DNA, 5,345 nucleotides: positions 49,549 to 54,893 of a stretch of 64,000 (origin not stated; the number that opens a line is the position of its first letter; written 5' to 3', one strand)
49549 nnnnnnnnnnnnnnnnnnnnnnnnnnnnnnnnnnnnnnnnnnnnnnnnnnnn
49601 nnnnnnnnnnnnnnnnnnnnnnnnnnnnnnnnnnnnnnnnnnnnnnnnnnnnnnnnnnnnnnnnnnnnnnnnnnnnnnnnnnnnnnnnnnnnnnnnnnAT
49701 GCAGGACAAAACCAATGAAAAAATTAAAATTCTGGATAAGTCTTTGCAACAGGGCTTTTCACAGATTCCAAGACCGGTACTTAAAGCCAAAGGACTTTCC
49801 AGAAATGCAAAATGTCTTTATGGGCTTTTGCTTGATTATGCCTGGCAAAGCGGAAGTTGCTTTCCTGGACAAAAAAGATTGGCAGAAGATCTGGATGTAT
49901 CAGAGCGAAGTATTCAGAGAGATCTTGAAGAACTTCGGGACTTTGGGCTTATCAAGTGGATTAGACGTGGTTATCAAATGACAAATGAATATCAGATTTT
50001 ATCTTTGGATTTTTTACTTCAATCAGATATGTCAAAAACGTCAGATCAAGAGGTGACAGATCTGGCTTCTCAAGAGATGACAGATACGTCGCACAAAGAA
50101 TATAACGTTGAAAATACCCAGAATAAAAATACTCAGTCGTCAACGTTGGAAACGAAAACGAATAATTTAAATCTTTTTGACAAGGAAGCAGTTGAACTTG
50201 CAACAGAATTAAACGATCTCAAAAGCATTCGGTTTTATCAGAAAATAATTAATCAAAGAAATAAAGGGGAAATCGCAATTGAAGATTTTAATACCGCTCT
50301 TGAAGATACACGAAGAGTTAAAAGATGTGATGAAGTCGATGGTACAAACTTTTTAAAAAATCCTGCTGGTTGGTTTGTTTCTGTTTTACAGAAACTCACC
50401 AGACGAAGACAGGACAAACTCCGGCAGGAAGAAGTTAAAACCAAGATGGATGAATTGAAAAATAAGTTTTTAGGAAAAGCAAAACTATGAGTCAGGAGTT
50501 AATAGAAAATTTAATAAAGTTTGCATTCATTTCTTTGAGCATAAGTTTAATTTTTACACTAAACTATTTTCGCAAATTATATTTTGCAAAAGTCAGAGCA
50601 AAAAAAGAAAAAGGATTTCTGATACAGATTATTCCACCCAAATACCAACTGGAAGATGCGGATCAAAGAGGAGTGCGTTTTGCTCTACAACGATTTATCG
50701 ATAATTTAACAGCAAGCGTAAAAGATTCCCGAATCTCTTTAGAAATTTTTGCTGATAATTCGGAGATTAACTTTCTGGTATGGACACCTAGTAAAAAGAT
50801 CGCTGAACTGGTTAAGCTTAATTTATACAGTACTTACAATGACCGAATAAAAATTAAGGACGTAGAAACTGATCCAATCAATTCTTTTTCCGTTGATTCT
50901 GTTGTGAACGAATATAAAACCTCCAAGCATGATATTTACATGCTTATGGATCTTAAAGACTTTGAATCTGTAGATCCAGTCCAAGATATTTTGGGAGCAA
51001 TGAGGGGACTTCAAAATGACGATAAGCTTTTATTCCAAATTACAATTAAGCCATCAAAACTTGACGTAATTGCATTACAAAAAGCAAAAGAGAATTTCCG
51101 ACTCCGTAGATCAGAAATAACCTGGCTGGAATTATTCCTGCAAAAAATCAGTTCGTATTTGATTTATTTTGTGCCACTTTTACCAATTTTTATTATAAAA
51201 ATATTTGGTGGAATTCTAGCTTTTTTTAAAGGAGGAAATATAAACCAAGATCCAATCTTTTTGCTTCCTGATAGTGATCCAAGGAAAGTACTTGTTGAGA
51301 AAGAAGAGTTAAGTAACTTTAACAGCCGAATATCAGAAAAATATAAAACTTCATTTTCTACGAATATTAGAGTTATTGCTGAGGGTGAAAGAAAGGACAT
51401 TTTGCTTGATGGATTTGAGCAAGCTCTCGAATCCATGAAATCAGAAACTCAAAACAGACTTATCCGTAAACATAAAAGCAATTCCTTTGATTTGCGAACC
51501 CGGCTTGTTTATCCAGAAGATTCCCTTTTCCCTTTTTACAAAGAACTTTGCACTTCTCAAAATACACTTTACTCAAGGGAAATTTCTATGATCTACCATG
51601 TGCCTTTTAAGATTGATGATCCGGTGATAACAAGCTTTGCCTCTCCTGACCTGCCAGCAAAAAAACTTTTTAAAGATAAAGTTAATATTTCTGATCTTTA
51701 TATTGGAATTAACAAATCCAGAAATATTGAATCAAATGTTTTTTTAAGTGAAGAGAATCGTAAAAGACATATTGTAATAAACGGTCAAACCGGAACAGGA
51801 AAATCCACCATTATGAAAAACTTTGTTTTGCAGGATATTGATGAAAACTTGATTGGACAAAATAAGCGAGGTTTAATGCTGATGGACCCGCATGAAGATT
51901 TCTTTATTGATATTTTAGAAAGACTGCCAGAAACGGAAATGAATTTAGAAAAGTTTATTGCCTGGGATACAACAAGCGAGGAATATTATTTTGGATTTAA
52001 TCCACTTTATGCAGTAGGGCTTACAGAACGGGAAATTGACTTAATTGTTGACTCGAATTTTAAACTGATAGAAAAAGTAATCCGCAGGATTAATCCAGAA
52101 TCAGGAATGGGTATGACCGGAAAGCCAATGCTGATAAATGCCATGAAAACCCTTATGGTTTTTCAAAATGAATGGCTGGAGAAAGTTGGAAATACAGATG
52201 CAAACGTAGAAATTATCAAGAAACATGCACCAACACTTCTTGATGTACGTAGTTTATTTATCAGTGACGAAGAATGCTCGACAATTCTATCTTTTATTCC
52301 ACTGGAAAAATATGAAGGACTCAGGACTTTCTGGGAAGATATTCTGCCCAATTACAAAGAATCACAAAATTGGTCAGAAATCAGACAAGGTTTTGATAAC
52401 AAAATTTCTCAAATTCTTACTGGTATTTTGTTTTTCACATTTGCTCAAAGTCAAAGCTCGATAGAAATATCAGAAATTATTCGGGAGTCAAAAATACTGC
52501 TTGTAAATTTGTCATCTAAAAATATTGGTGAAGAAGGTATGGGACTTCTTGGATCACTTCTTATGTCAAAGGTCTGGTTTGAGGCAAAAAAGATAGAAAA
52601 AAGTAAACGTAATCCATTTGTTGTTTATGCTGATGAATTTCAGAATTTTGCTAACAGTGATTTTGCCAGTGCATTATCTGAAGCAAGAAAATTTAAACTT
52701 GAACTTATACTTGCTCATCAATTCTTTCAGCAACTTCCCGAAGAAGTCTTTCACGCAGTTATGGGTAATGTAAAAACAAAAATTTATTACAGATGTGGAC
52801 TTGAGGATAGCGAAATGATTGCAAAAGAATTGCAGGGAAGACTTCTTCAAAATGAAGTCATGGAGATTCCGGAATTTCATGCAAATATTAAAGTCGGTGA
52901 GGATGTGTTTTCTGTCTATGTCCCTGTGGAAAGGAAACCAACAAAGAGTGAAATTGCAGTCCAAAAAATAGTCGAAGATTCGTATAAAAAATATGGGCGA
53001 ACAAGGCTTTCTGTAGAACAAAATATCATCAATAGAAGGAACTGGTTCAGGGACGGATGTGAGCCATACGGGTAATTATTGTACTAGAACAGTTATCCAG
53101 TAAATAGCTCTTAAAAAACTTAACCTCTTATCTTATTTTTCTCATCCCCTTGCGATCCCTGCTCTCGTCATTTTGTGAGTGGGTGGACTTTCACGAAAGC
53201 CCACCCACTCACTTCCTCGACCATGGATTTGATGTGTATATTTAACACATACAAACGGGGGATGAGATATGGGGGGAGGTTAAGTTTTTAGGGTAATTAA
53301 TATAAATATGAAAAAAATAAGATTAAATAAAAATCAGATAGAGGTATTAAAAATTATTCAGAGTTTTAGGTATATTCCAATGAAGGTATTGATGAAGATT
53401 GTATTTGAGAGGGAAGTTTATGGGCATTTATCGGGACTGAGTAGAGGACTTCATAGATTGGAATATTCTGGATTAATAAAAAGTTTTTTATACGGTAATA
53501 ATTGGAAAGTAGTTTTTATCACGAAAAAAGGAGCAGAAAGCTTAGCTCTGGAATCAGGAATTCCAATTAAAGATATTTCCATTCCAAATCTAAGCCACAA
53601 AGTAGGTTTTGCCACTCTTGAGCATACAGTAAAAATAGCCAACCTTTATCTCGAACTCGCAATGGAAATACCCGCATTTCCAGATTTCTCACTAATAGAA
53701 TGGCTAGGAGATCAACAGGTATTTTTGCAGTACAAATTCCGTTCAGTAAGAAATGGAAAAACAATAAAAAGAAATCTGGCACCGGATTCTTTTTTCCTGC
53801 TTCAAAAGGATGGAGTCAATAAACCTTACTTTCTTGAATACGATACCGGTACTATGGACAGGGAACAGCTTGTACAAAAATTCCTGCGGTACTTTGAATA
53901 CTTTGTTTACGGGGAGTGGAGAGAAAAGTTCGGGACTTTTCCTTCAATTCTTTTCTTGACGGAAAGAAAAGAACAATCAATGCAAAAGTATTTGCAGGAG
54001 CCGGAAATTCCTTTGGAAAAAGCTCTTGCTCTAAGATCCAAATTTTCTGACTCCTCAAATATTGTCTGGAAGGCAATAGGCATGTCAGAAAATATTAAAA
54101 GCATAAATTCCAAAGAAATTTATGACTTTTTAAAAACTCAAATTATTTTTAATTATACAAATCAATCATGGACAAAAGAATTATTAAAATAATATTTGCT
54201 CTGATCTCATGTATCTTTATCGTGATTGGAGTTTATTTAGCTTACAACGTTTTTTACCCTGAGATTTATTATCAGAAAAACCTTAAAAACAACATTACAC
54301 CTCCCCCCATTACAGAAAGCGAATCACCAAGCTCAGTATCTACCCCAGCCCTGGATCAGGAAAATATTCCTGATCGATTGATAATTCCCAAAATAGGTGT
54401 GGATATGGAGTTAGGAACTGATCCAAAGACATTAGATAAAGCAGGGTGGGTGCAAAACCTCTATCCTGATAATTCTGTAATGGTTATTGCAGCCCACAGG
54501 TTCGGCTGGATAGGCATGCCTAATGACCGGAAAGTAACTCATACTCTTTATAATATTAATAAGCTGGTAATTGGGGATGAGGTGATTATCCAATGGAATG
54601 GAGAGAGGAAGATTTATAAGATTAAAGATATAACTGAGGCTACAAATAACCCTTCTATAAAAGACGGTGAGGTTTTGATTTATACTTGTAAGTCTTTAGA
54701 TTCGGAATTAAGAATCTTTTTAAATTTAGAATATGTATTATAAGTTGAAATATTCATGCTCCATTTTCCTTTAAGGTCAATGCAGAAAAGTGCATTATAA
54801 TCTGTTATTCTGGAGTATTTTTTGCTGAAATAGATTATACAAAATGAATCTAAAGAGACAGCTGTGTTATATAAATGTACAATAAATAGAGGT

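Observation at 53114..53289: Triply nested inverted repeats with a GC-rich 38-nt hairpin between the T4CP and the Replic_Relax gene (oriT candidate)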

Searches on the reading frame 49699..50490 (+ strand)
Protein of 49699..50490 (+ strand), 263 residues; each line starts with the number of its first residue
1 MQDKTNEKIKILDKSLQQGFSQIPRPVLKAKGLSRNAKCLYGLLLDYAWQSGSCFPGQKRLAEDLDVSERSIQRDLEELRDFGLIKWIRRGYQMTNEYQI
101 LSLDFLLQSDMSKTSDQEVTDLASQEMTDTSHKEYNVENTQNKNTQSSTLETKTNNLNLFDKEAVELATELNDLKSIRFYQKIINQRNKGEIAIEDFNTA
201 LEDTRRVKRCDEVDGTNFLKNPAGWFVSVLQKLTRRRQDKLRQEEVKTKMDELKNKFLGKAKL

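Call 4: search_protein_families(library=pfam, proteins=[window:49699-50490:+], max_evalue=0.01)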
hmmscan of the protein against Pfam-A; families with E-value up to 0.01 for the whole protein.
window:49699-50490:+ (263 aa): 6 families
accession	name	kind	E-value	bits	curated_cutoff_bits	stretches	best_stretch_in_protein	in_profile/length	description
PF13730.12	HTH_36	-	1.2e-12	47.8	25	1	32-85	2-55/55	Helix-turn-helix domain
PF08279.18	HTH_11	-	7e-06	26.3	25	1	59-93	19-55/55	HTH domain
PF25213.1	HVO_A0261_N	-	6.6e-05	23.2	35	1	59-96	28-65/86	HVO_A0261 N-terminal domain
PF21715.3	CggR_N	-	0.00021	21.4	30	1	57-97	19-59/71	CggR N-terminal DNA binding domain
PF08220.18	HTH_DeoR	-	0.00054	20.1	21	1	45-94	6-53/57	DeoR-like helix-turn-helix domain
PF13545.12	HTH_Crp_2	-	0.007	16.7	27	0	56-93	23-60/70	Crp-like helix-turn-helix domain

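Call 48: search_protein_families(library=pfam, proteins=[window:49699-50490:+], max_evalue=0.01)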
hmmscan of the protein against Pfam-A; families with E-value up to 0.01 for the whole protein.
window:49699-50490:+ (263 aa): 6 families
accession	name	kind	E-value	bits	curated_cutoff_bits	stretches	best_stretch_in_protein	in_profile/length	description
PF13730.12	HTH_36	-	1.2e-12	47.8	25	1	32-85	2-55/55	Helix-turn-helix domain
PF08279.18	HTH_11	-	7e-06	26.3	25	1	59-93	19-55/55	HTH domain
PF25213.1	HVO_A0261_N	-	6.6e-05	23.2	35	1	59-96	28-65/86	HVO_A0261 N-terminal domain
PF21715.3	CggR_N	-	0.00021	21.4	30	1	57-97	19-59/71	CggR N-terminal DNA binding domain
PF08220.18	HTH_DeoR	-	0.00054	20.1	21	1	45-94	6-53/57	DeoR-like helix-turn-helix domain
PF13545.12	HTH_Crp_2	-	0.007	16.7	27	0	56-93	23-60/70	Crp-like helix-turn-helix domain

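Call 62: search_protein_families(library=ncbifam, proteins=[window:49699-50490:+], max_evalue=0.01)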
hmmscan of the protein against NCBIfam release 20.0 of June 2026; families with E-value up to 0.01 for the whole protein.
window:49699-50490:+ (263 aa): 4 families
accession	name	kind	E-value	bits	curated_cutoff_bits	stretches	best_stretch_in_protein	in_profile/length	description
TIGR01884.1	cas_HTH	subfamily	0.0012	18.3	60.2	1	59-91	160-193/202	CRISPR-associated CARF protein Csa3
TIGR00122.1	birA_repr_reg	equivalog_domain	0.0017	18.2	70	1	48-103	7-62/69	biotin operon repressor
NF041397.1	TranRegGlpR_Halo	equivalog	0.0023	17.6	300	0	60-86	24-50/253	HTH-type transcriptional regulator GlpR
NF052282.1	PLP_TF_PdxR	equivalog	0.0046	16.1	320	1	48-145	18-112/448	MocR-like pyridoxine biosynthesis transcription factor PdxR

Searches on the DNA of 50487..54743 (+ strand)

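Call 9: search_dna_similar(query=window:50487-54743:+, collection=plasmids, mode=distant)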
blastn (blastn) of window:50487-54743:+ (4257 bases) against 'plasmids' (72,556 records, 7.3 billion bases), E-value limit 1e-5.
No match.
